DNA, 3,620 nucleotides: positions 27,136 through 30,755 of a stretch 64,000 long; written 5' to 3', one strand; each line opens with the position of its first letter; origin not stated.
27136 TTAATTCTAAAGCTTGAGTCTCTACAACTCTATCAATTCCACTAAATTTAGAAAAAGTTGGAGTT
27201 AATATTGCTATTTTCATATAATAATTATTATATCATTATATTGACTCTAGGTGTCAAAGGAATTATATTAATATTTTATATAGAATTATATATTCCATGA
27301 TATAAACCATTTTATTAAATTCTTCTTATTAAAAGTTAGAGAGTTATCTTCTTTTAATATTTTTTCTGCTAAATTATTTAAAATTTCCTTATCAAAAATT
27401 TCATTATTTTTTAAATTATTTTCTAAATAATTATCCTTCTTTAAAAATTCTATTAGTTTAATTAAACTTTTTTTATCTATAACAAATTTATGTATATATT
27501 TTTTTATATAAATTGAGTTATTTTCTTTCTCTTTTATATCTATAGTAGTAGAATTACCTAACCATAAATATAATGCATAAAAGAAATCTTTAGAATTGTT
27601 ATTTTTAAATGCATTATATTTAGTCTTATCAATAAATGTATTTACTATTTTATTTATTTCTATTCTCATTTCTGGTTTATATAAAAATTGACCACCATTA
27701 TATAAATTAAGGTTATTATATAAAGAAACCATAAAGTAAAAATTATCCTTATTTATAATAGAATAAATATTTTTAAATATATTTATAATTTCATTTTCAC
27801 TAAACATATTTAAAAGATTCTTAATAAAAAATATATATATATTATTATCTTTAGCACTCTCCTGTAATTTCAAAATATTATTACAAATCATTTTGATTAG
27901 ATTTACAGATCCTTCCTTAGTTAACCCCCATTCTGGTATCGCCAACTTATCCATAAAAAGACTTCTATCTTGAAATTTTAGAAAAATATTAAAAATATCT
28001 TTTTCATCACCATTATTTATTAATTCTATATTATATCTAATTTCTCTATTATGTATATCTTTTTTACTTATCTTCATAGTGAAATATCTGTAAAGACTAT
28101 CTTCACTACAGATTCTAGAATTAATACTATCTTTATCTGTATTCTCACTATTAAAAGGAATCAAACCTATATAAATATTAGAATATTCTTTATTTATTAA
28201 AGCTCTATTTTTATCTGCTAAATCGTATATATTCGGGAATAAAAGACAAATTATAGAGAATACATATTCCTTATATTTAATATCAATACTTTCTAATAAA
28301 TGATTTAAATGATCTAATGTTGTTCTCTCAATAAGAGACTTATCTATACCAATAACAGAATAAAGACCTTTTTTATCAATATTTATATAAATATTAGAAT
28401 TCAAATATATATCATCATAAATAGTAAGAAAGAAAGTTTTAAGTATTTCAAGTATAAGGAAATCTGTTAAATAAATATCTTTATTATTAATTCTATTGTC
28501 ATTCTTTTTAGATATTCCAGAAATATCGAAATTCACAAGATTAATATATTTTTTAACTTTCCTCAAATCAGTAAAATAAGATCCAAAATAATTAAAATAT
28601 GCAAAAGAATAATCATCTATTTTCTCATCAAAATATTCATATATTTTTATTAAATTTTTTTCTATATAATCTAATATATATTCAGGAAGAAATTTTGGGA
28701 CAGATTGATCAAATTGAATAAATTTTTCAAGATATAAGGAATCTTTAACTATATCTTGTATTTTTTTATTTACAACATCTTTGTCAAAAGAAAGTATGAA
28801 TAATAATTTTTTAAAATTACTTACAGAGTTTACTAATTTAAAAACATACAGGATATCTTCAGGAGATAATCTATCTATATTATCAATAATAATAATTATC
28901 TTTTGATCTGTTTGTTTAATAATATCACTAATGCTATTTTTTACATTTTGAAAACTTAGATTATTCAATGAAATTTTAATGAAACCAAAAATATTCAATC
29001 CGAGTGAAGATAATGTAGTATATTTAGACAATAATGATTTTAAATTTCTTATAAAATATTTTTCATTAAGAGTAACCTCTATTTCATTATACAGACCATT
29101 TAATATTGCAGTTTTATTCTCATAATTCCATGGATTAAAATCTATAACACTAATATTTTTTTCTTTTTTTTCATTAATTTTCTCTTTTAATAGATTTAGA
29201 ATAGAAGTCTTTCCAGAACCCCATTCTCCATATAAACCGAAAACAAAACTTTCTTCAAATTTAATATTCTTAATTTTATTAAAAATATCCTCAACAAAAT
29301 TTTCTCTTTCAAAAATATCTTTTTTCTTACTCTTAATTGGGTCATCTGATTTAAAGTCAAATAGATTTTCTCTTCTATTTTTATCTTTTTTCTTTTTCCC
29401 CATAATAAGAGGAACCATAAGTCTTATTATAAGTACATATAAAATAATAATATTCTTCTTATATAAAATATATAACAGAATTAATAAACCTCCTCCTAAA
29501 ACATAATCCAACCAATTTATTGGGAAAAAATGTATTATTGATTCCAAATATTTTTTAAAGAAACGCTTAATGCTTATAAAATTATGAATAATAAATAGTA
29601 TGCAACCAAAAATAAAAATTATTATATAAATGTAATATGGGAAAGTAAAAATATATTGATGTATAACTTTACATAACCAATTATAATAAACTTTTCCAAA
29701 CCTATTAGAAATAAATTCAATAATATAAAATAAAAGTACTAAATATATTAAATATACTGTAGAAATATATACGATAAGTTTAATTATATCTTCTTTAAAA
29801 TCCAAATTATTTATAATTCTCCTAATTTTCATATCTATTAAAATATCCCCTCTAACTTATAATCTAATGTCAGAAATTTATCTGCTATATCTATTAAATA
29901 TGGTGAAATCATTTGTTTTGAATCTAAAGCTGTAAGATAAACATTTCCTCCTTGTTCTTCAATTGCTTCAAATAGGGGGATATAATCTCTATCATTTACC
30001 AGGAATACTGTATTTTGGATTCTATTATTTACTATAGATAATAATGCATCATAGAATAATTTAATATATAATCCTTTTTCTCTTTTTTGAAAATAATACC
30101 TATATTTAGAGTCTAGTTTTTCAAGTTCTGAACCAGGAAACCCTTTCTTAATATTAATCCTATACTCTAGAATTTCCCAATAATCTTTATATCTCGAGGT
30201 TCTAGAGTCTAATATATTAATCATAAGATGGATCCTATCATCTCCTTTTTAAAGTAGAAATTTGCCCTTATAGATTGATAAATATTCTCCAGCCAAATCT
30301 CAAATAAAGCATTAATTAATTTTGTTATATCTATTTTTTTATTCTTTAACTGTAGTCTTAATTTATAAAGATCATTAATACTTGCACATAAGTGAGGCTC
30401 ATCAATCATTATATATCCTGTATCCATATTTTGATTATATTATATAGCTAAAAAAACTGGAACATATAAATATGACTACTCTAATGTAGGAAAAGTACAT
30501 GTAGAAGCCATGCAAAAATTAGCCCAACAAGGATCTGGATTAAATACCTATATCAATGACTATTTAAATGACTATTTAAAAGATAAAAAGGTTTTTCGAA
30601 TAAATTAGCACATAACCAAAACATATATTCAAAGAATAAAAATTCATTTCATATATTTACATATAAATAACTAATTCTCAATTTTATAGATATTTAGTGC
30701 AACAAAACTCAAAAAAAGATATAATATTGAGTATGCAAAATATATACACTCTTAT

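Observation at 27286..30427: KAP-family P-loop NTPase next to a (possibly split) NYN/LabA nuclease: candidate two-component conflict/defence module inserted in the GT cluster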

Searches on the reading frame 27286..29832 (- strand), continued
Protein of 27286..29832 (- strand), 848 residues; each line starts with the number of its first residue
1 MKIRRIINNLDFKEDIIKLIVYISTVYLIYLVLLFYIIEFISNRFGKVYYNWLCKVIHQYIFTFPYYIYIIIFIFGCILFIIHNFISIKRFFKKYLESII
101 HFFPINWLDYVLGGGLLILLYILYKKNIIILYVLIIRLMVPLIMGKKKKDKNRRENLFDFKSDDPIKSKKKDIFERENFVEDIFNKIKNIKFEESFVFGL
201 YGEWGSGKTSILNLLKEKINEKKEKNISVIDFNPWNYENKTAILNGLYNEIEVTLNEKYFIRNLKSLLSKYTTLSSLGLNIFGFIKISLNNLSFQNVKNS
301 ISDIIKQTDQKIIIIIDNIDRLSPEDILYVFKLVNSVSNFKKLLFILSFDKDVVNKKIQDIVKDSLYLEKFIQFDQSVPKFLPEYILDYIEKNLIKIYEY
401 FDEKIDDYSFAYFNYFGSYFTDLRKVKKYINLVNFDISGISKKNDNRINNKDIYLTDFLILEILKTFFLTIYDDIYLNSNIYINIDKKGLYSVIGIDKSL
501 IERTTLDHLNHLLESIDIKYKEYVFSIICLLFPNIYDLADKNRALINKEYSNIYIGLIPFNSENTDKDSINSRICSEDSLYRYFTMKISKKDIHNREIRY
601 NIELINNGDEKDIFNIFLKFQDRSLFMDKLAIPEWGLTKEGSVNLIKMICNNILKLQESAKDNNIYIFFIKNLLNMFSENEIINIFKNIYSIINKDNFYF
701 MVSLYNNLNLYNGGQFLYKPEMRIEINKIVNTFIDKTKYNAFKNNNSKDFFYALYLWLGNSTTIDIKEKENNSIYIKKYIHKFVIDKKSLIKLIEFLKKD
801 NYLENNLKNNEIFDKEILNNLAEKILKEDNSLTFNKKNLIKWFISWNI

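Call 53: search_dna_similar(query=window:27286-29832:-, collection=plasmids, mode=protein, max_rows=15, rows=spread)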
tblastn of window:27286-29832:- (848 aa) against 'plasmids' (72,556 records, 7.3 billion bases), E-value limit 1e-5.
Records with a match: 14; places in all: 14; records where one place covers at least 80% of the query: 0.
Best place of each record, by identity: <60% 14.
By first word of the organism name: Bacillus 8; Trichormus 2; Salimicrobium 1; Nostoc 1; Klebsiella 1; Acetoanaerobium 1.
By predicted mobility (MOB-suite, as given by PLSDB): non-mobilizable 10; conjugative 3; mobilizable 1.
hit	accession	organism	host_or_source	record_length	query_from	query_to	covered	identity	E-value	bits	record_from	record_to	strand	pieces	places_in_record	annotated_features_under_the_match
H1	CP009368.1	Bacillus cereus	-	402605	176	659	57%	25.5%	4e-10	72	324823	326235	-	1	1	KAP family P-loop domain protein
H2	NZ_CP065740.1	Bacillus tropicus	-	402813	176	659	57%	25.5%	4e-10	72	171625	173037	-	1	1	P-loop NTPase fold protein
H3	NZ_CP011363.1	Salimicrobium jeotgali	-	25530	194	613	50%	29.2%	2e-14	86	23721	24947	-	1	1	KAP family NTPase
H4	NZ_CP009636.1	Bacillus cereus 03BB108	Dust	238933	175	622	53%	27.1%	3e-13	82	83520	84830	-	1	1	P-loop NTPase fold protein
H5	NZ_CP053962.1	Bacillus cereus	-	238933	175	622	53%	27.1%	3e-13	82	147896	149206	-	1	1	P-loop NTPase fold protein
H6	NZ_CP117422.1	Bacillus cereus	-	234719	175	588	49%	27.8%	8e-11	74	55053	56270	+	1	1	P-loop NTPase fold protein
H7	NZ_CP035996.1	Bacillus mycoides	cell culture,soil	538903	176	613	52%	24.5%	8e-9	67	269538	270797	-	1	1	P-loop NTPase fold protein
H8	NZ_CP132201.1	Bacillus thuringiensis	Coprinus comatus,whole organism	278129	175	603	51%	24.4%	6e-11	74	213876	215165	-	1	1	KAP family NTPase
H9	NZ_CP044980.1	Bacillus thuringiensis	whole organism,soil sample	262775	175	603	51%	23.2%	2e-9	69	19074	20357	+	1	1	KAP family NTPase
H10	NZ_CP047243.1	Trichormus variabilis 0441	cell culture,thermal spring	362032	179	607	51%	22.9%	4e-7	62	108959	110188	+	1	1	KAP family P-loop domain protein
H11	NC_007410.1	Trichormus variabilis ATCC 29413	-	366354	179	607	51%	22.9%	4e-7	62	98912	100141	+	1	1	KAP family P-loop domain protein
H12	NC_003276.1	Nostoc sp. PCC 7120 = FACHB-418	-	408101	179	607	51%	22.9%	4e-7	62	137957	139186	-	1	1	KAP family P-loop domain protein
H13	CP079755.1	Klebsiella grimontii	cell culture,urine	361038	175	599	50%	22.0%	8e-11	74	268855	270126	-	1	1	none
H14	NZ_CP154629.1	Acetoanaerobium noterae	cell culture,Sludge of a digestion ...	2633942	176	433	30%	26.7%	7e-7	61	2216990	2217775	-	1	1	none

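Call 63: fold_search(model_id=the predicted structure, library=pdb)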
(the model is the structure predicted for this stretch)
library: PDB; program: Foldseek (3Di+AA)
matches with E <= 10: 1125; with E <= 0.001: 10
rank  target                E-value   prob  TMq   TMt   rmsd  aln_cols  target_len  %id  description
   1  2qby_A                7.6e-05  1.00  0.21  0.41  14.3       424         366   12  Crystal structure of a heterodimer of Cdc6/Orc1 initiators bound to origin DNA (from S. solfataricus) (released 2007-09-11)
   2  8hr8_G                1.3e-04  1.00  0.27  0.27  20.9       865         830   12  Structure of heptameric RdrA ring (released 2023-02-01)
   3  2fna_A                2.0e-04  1.00  0.17  0.33  14.2       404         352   18  Crystal structure of an archaeal aaa+ atpase (sso1545) from sulfolobus solfataricus p2 at 2.00 A resolution (released 2006-02-07)
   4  1w5t_A                3.2e-04  1.00  0.21  0.37  12.9       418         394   11  Structure of the Aeropyrum Pernix ORC2 protein (ADPNP-ADP complexes) (released 2004-10-05)
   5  1w5s_B                3.3e-04  1.00  0.21  0.37  14.9       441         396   11  Structure of the Aeropyrum Pernix ORC2 protein (ADP form) (released 2004-10-05)
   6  1fnn_A                4.4e-04  1.00  0.21  0.41  10.6       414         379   13  CRYSTAL STRUCTURE OF CDC6P FROM PYROBACULUM AEROPHILUM (released 2000-10-04)
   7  2v1u_A                4.6e-04  1.00  0.19  0.37  14.1       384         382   13  STRUCTURE OF THE AEROPYRUM PERNIX ORC1 PROTEIN IN COMPLEX WITH DNA (released 2007-09-18)
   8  7tjj_D                6.3e-04  1.00  0.17  0.31  16.5       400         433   13  S. cerevisiae ORC bound to 84 bp ARS1 DNA and Cdc6 (state 1) with docked Orc6 N-terminal domain (released 2022-10-05)
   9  7tjh_D                8.1e-04  1.00  0.18  0.33  15.7       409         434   12  S. cerevisiae ORC bound to 84 bp ARS1 DNA and Cdc6 (state 1) with flexible Orc6 N-terminal domain (released 2022-10-05)
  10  5zr1_D                9.8e-04  1.00  0.21  0.36  13.3       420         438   14  Saccharomyces Cerevisiae Origin Recognition Complex Bound to a 72-bp Origin DNA containing ACS and B1 element (released 2018-07-11)
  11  8s0e_A                1.1e-03  1.00  0.20  0.41   9.4       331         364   11  H. sapiens OCCM bound to double stranded DNA (released 2024-10-02)
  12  5uj7_D                1.2e-03  1.00  0.16  0.31  15.6       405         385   12  Structure of the active form of human Origin Recognition Complex ATPase motor module, complex subunitS 1, 4, 5 (released 2017-02-08)
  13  5v8f_D                1.4e-03  1.00  0.20  0.34  12.9       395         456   15  Structural basis of MCM2-7 replicative helicase loading by ORC-Cdc6 and Cdt1 (released 2017-05-10)
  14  7tji_D                1.5e-03  1.00  0.22  0.38  13.4       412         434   14  S. cerevisiae ORC bound to 84 bp ARS1 DNA and Cdc6 (state 2) with flexible Orc6 N-terminal domain (released 2022-10-05)
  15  9gm5_A                2.0e-03  1.00  0.17  0.32  16.2       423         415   13  OCCM maturation intermediate stalled with an Arginine Finger mutation in Mcm5: Conformer 1 (released 2025-03-05)
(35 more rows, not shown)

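Call 70: search_protein_families(library=ncbifam, proteins=[window:27286-29832:-], max_evalue=0.01)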
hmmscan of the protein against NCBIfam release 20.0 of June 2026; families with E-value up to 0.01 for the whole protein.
window:27286-29832:- (848 aa): 3 families
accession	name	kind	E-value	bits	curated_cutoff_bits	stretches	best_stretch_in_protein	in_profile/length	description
NF041923.1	QatA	equivalog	9.3e-11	41.1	600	1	172-251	11-91/628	Qat anti-phage system ATPase QatA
TIGR02928.1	TIGR02928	subfamily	8.6e-09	34.7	181.3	2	265-374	83-197/366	orc1/cdc6 family replication initiation protein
TIGR03420.1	DnaA_homol_Hda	equivalog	0.0032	17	194.8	0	292-345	72-127/226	DnaA regulatory inactivator Hda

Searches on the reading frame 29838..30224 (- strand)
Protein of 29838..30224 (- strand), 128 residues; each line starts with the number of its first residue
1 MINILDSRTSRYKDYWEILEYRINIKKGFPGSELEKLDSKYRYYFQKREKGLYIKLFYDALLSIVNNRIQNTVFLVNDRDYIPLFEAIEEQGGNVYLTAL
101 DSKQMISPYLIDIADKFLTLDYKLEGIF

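Call 3: search_protein_families(library=pfam, proteins=[window:29838-30224:-], max_evalue=1)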
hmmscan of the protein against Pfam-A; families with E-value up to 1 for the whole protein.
window:29838-30224:- (128 aa): 1 family
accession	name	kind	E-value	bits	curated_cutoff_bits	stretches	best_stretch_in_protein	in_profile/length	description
PF01936.24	NYN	-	4.1e-09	37.5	24.2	1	43-121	71-145/145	NYN domain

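Call 4: search_protein_families(library=padloc, proteins=[window:29838-30224:-], max_evalue=1)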
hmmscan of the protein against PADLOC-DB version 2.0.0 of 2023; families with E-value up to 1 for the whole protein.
window:29838-30224:- (128 aa): 1 family
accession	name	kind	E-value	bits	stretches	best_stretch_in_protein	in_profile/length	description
PDLC01154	NYN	-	0.00045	17.7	1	68-121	244-296/310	"LabA-like protein, NYN family nuclease"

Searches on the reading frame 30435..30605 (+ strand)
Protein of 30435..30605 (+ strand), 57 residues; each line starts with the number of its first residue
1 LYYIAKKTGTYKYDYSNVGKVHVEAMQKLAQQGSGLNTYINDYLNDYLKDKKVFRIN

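Call 17: search_protein_families(library=pfam, proteins=[window:30435-30605:+], max_evalue=1)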
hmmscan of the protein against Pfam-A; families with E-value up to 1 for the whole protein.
seq(57 aa): 0 families
